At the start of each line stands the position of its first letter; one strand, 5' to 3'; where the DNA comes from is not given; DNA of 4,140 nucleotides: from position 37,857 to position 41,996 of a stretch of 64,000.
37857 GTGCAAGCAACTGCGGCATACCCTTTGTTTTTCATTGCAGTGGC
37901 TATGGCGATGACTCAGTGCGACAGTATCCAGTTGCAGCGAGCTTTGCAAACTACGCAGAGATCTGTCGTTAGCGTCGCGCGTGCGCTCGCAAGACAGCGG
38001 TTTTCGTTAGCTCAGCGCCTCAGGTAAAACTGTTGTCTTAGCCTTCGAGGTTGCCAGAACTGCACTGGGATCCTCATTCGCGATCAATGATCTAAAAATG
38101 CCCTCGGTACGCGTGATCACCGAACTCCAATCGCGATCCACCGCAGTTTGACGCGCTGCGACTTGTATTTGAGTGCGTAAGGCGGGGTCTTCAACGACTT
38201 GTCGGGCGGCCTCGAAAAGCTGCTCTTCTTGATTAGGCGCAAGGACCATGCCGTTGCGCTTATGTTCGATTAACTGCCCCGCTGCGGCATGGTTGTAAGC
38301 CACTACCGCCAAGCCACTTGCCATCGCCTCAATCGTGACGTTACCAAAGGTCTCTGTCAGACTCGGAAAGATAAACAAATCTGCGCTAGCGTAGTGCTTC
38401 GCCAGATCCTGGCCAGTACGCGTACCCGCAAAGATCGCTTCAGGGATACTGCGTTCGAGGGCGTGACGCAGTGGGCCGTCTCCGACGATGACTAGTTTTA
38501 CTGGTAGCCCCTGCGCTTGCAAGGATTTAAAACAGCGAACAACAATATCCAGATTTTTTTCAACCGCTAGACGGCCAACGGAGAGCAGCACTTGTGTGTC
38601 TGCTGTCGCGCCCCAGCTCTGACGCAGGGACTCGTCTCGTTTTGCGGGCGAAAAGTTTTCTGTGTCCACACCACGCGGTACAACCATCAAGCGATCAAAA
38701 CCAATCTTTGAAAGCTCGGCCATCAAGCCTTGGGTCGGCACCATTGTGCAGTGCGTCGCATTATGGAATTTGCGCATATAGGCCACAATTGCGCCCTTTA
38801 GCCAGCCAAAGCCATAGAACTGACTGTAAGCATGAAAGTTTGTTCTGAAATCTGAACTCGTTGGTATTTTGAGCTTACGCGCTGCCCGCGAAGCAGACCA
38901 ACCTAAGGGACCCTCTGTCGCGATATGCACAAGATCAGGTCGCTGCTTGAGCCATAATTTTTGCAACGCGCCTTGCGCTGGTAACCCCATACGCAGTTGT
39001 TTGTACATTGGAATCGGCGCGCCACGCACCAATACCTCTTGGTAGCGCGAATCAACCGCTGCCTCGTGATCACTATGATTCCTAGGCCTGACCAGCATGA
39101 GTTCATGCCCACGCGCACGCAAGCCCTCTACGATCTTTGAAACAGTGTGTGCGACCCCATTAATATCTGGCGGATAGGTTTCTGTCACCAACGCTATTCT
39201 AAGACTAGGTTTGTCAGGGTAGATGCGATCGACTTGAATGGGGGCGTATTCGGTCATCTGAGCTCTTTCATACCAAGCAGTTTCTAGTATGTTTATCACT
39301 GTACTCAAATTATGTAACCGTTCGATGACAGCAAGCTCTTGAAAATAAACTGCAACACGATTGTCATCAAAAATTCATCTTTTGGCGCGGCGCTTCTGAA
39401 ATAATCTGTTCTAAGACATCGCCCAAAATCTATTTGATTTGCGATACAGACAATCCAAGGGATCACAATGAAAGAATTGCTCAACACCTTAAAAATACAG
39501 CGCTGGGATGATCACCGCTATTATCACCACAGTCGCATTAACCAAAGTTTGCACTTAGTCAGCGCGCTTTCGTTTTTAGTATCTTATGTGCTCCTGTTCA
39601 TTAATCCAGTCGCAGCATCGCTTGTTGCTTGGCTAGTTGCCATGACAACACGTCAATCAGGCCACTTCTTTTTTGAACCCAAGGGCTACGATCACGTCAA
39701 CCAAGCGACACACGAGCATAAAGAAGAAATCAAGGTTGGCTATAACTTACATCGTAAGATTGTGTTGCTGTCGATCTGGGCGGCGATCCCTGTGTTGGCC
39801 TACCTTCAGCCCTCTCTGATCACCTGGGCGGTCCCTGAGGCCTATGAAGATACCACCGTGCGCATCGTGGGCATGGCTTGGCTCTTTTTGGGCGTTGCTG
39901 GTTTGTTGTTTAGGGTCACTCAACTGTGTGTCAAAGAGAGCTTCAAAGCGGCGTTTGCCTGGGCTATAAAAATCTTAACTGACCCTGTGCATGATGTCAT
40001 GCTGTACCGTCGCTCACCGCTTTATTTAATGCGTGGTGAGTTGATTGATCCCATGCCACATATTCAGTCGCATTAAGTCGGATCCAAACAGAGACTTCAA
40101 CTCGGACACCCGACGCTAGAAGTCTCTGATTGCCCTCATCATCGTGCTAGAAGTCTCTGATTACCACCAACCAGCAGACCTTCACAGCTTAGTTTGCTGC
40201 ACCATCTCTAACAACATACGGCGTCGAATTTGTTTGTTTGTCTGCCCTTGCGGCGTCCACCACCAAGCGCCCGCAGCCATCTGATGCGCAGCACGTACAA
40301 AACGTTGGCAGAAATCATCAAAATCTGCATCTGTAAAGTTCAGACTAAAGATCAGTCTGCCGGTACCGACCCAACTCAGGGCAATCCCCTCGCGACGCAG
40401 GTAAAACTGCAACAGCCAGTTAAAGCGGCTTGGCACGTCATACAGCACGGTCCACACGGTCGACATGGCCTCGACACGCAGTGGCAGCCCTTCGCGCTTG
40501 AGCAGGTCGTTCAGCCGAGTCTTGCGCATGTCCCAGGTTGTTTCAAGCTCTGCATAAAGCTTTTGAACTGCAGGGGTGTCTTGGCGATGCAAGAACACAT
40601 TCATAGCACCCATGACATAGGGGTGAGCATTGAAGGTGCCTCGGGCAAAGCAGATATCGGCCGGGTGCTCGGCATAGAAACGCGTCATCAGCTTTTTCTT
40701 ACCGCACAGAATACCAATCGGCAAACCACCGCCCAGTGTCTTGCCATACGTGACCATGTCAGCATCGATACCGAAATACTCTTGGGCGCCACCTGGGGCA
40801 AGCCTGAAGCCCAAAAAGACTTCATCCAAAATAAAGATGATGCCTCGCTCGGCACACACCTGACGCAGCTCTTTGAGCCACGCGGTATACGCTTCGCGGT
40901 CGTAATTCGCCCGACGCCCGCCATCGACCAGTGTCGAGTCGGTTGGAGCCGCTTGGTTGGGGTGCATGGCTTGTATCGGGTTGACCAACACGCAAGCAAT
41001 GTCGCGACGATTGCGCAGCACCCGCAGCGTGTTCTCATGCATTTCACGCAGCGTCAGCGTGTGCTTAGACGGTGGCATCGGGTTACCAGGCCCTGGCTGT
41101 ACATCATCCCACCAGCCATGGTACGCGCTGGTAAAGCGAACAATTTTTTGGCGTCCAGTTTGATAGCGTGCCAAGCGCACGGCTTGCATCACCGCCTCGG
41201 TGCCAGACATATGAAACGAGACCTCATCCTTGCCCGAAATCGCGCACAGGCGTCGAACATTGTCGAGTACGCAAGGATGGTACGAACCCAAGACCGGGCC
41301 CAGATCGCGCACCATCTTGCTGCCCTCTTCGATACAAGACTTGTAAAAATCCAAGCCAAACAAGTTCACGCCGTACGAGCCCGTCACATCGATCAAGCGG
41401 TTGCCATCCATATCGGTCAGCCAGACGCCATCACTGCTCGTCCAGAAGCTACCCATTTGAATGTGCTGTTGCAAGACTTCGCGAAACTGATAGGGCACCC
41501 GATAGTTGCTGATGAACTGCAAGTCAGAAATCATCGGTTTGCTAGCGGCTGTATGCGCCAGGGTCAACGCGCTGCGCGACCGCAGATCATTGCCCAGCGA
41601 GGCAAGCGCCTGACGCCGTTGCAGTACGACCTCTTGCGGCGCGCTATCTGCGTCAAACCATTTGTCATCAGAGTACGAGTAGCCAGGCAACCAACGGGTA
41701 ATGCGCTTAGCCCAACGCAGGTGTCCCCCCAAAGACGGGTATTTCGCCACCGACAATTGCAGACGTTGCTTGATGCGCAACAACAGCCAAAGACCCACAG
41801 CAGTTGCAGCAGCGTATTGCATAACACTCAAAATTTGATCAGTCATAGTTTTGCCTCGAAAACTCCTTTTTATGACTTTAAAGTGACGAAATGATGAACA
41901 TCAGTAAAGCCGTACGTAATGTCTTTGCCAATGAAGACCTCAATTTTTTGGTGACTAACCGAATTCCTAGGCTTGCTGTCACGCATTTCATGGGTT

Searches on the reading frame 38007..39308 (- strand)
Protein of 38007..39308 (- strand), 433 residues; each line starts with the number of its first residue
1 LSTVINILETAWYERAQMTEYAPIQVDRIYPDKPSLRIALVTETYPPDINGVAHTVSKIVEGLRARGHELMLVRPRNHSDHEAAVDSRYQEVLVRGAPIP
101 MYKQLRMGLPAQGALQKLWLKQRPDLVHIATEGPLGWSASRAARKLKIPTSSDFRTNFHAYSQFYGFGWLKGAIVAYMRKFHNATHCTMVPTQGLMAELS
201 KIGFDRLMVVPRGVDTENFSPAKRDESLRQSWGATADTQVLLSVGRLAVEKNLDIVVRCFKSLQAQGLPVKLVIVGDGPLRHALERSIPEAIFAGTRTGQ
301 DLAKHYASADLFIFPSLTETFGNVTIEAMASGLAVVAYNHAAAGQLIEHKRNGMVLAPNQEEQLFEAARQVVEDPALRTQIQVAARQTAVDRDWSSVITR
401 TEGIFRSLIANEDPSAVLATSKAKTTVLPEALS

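Call 4: search_protein_families(library=pfam, proteins=[window:38007-39308:-])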
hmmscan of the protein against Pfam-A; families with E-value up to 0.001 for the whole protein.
window:38007-39308:- (433 aa): 7 families
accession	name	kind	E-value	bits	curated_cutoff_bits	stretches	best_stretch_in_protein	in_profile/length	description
PF00534.26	Glycos_transf_1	-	2e-32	112.5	26.4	1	226-387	3-171/172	Glycosyl transferases group 1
PF13692.12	Glyco_trans_1_4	-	1.9e-31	109.7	27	1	239-374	2-142/142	Glycosyl transferases group 1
PF13439.12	Glyco_transf_4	-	8.3e-26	91.5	28.5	1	49-217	1-169/170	Glycosyltransferase Family 4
PF13579.12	Glyco_trans_4_4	-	4.2e-19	69.9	29.7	1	50-213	1-158/158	Glycosyl transferase 4-like domain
PF20706.3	GT4-conflict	-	4.9e-09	36.1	26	1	236-376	195-359/385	Family 4 Glycosyltransferase in conflict systems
PF13477.12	Glyco_trans_4_2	-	4.6e-08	33.7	23.4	1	54-150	12-101/139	Glycosyl transferase 4-like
PF13524.12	Glyco_trans_1_2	-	0.00035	21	25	1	271-390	16-130/144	Glycosyl transferase-like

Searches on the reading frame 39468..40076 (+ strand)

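Call 4: search_protein_families(library=pfam, proteins=[window:39468-40076:+])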
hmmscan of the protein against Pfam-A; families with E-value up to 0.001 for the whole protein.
window:39468-40076:+ (202 aa): 1 family
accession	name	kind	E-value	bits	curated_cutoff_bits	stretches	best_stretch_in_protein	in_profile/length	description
PF06127.16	Mpo1-like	-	0.00029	21.3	24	1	16-70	11-66/95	2-hydroxy-palmitic acid dioxygenase Mpo1-like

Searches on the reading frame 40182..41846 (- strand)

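Call 4: search_protein_families(library=pfam, proteins=[window:40182-41846:-])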
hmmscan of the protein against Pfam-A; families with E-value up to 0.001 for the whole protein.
window:40182-41846:- (554 aa): 1 family
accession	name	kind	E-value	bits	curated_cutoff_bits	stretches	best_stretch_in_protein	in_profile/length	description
PF00202.27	Aminotran_3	-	1.6e-35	123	30.5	2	321-519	210-402/403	Aminotransferase class-III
